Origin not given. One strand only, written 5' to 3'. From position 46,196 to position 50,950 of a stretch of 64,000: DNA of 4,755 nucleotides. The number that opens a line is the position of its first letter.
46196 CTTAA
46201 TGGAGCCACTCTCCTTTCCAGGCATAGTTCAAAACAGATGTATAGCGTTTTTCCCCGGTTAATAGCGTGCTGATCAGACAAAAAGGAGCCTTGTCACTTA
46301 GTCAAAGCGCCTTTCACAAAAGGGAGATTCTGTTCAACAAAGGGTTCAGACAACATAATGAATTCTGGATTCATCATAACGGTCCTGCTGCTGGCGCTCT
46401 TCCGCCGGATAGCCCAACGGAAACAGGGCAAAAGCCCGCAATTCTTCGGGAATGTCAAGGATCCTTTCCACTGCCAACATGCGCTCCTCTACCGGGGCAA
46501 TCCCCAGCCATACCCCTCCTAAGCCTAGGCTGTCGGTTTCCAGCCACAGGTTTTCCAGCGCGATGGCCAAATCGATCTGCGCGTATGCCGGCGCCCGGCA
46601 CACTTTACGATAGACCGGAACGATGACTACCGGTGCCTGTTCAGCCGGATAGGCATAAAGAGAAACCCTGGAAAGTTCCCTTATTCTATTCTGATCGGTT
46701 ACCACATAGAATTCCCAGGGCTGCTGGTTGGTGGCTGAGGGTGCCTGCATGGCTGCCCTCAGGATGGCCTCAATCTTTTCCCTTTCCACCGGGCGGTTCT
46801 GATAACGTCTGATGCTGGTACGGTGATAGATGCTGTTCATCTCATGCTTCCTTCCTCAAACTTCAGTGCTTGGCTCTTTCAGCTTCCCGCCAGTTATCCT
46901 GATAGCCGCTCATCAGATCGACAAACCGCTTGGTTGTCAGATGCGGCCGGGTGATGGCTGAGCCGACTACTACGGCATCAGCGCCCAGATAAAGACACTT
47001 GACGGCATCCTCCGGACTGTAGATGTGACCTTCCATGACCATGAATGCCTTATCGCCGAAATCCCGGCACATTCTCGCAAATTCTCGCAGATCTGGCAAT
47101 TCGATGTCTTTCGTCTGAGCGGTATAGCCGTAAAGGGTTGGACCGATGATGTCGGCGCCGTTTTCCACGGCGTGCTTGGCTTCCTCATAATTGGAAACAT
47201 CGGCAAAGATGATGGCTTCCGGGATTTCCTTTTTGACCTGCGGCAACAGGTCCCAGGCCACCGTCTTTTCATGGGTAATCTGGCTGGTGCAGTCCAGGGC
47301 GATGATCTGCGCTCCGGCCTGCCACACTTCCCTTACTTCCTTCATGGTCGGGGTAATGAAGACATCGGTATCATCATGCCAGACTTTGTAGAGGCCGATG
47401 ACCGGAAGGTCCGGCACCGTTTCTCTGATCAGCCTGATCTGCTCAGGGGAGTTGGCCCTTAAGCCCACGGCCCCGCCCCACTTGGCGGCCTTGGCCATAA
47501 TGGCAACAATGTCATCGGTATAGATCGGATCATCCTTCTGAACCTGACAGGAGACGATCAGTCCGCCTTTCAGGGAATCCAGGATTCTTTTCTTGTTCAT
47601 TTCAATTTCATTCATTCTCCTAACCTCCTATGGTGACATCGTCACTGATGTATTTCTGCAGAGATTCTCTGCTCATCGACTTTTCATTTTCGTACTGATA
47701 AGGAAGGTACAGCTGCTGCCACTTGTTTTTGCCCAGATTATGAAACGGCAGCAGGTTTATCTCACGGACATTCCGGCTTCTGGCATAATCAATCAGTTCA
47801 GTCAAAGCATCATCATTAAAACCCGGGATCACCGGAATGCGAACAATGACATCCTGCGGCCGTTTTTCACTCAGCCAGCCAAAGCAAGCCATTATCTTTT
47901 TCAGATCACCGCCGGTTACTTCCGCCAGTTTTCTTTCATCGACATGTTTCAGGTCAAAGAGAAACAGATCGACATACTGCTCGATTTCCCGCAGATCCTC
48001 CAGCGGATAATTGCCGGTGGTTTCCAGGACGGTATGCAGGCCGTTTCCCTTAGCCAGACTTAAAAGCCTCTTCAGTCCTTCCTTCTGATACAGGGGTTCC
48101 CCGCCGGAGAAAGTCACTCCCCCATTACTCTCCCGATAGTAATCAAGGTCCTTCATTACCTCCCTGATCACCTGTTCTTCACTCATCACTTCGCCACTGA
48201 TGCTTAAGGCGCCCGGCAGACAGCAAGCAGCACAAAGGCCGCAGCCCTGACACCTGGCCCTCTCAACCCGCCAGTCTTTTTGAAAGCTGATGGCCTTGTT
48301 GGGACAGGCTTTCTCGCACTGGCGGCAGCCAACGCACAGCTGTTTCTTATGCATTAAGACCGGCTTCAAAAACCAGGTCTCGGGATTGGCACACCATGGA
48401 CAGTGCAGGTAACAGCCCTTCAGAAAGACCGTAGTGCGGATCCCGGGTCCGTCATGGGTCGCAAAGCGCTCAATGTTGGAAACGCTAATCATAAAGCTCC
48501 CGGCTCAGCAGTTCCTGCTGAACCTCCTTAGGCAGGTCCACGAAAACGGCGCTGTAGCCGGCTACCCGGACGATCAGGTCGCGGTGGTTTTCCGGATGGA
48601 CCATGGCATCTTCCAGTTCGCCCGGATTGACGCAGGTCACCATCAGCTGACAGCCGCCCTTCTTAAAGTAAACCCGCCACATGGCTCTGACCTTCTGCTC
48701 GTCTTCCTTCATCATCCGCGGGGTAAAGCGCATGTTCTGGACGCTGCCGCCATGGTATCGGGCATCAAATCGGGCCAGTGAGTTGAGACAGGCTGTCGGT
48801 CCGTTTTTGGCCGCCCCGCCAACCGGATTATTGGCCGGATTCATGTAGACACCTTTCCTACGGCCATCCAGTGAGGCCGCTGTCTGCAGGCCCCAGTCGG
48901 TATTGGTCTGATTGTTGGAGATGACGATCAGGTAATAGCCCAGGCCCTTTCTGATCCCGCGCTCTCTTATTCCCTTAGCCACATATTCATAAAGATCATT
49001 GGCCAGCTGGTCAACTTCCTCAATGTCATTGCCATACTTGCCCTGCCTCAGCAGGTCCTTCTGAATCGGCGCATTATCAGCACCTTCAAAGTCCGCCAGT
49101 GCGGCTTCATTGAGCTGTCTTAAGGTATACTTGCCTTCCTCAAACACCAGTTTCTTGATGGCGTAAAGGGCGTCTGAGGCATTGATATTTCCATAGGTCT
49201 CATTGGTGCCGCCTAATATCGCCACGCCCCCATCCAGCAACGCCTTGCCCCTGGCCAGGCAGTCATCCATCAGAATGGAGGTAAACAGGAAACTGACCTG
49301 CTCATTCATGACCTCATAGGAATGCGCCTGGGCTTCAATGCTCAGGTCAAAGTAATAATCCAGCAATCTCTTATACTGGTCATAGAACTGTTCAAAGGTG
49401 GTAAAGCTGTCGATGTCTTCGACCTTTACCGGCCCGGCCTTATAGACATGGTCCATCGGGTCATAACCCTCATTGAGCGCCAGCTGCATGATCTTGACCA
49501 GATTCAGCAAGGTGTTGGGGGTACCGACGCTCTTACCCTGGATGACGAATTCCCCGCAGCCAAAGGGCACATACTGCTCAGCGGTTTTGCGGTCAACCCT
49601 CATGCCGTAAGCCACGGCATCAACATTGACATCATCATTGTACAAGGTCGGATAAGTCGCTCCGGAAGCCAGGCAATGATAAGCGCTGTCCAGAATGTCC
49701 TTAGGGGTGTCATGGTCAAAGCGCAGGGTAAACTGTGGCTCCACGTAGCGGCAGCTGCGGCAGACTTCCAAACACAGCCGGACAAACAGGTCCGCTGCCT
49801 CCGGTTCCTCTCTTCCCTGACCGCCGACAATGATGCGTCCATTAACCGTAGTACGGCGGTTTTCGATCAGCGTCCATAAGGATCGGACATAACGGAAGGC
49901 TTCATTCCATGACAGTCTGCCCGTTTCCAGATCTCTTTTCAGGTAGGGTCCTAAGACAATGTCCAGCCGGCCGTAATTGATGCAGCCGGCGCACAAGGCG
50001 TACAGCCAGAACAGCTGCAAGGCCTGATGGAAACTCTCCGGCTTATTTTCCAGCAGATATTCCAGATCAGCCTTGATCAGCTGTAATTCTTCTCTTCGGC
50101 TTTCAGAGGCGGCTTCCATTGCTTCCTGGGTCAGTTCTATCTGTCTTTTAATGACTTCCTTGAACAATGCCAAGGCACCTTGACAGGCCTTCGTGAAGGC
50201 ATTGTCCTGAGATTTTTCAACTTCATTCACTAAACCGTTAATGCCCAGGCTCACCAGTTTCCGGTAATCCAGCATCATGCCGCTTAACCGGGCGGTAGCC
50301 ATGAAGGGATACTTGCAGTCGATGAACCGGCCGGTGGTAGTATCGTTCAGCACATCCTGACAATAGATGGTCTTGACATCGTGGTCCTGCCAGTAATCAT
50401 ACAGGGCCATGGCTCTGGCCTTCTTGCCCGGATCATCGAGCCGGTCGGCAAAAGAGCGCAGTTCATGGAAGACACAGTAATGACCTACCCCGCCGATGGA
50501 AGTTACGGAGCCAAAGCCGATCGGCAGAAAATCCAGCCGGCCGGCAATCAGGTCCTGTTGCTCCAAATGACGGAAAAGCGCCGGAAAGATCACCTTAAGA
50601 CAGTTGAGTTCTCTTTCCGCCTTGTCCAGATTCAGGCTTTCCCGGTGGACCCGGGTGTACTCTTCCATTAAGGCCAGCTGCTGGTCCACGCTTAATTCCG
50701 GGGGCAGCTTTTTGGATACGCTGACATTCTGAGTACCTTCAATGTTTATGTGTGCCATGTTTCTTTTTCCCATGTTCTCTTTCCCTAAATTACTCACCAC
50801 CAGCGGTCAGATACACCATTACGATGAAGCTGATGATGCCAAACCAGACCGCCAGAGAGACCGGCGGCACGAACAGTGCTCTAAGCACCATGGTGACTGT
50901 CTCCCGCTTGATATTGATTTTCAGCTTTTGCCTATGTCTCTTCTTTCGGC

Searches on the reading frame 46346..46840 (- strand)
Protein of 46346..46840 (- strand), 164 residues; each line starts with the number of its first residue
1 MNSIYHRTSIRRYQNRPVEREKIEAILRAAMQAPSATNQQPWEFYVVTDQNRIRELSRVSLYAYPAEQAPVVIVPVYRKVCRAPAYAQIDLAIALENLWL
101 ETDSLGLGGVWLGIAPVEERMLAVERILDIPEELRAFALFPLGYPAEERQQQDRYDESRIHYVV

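Call 68: search_protein_families(library=pfam, proteins=[window:46346-46840:-], max_evalue=0.001)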
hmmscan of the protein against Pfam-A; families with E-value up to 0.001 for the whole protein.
window:46346-46840:- (164 aa): 2 families
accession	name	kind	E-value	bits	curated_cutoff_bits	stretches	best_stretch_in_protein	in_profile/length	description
PF00881.29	Nitroreductase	-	4.7e-28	98.9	23.5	2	4-78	1-75/167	Nitroreductase family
PF14512.11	TM1586_NiRdase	-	2.3e-12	47.5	27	1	20-94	157-207/215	Putative TM nitroreductase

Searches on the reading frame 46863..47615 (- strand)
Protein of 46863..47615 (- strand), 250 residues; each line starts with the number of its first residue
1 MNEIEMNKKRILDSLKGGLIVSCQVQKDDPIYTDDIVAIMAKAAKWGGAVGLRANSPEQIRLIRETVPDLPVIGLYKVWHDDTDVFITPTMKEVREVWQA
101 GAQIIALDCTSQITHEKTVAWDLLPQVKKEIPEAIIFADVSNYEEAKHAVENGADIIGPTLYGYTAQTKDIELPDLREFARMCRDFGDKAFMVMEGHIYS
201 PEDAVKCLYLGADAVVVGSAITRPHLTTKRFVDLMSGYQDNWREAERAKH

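Call 68: search_protein_families(library=pfam, proteins=[window:46863-47615:-], max_evalue=0.001)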
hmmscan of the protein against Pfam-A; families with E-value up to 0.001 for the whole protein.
window:46863-47615:- (250 aa): 4 families
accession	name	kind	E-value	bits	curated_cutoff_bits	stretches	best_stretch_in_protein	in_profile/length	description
PF04131.20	NanE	-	5.7e-49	166.4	27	1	37-235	1-190/192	Putative N-acetylmannosamine-6-phosphate epimerase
PF00478.31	IMPDH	-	7.8e-07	28.9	25.6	1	90-222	105-240/345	IMP dehydrogenase / GMP reductase domain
PF01070.24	FMN_dh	-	1.4e-06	28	24.9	1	112-221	198-305/350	FMN-dependent dehydrogenase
PF01729.25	QRPTase_C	-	0.00056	20.1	23.1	0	125-157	71-104/169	Quinolinate phosphoribosyl transferase, C-terminal domain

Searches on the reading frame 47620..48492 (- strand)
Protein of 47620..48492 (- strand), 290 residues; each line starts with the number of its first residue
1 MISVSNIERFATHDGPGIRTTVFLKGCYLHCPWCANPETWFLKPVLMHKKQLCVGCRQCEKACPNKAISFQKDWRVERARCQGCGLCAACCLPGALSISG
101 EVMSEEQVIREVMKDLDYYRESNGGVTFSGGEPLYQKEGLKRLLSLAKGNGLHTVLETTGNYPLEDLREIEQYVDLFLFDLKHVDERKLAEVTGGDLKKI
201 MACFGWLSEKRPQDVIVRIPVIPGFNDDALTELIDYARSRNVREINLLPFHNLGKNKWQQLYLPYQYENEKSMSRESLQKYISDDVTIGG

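Call 68: search_protein_families(library=pfam, proteins=[window:47620-48492:-], max_evalue=0.001)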
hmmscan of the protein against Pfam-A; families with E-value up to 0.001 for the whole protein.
window:47620-48492:- (290 aa): 8 families
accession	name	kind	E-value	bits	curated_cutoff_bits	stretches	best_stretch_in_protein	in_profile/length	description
PF04055.27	Radical_SAM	-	8.3e-18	65.5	29.5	1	87-236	11-165/166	Radical SAM superfamily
PF13353.11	Fer4_12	-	2.3e-16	60.7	22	1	14-170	2-100/137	4Fe-4S single cluster domain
PF12838.12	Fer4_7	-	1.7e-06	28.8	27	1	53-95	2-52/52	4Fe-4S dicluster domain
PF14697.11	Fer4_21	-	9.1e-06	26.2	35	1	50-91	5-51/59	4Fe-4S dicluster domain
PF00037.32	Fer4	-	9.2e-06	25.7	21.1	1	52-69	7-24/24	4Fe-4S binding domain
PF12837.12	Fer4_6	-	4.3e-05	23.7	25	1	50-68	6-24/24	4Fe-4S binding domain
PF13187.11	Fer4_9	-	0.00017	21.9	27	0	27-68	8-52/52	4Fe-4S dicluster domain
PF12797.12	Fer4_2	-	0.00082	19.6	24.5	1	47-64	4-21/22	4Fe-4S binding domain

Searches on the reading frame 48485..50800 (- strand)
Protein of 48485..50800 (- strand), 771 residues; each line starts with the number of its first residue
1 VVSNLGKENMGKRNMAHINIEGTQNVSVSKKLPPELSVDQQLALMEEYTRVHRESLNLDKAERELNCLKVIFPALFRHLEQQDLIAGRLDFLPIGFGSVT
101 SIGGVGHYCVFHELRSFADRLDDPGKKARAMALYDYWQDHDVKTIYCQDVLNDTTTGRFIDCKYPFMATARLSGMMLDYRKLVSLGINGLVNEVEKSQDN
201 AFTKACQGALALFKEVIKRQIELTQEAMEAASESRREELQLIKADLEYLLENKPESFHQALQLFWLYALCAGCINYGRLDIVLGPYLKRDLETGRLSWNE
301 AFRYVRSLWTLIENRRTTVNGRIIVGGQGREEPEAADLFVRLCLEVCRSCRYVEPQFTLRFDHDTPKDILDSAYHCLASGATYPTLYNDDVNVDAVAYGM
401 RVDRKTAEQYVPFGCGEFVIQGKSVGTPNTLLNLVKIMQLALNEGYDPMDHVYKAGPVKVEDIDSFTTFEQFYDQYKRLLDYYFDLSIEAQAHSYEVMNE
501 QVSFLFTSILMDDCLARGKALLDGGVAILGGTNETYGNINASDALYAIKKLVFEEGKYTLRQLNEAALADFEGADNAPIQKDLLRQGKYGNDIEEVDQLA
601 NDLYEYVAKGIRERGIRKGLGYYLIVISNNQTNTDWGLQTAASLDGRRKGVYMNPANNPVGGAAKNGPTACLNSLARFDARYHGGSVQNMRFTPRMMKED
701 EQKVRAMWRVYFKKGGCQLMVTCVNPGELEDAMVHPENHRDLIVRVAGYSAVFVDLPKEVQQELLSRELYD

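Call 68: search_protein_families(library=pfam, proteins=[window:48485-50800:-], max_evalue=0.001)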
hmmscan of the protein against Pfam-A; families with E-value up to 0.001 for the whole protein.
window:48485-50800:- (771 aa): 2 families
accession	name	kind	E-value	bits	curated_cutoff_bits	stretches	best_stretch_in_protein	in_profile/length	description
PF02901.20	PFL-like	-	8.7e-112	375.3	24.3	1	36-614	21-625/647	Pyruvate formate lyase-like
PF01228.26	Gly_radical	-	3.6e-24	85.8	22.2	1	655-754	3-106/106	Glycine radical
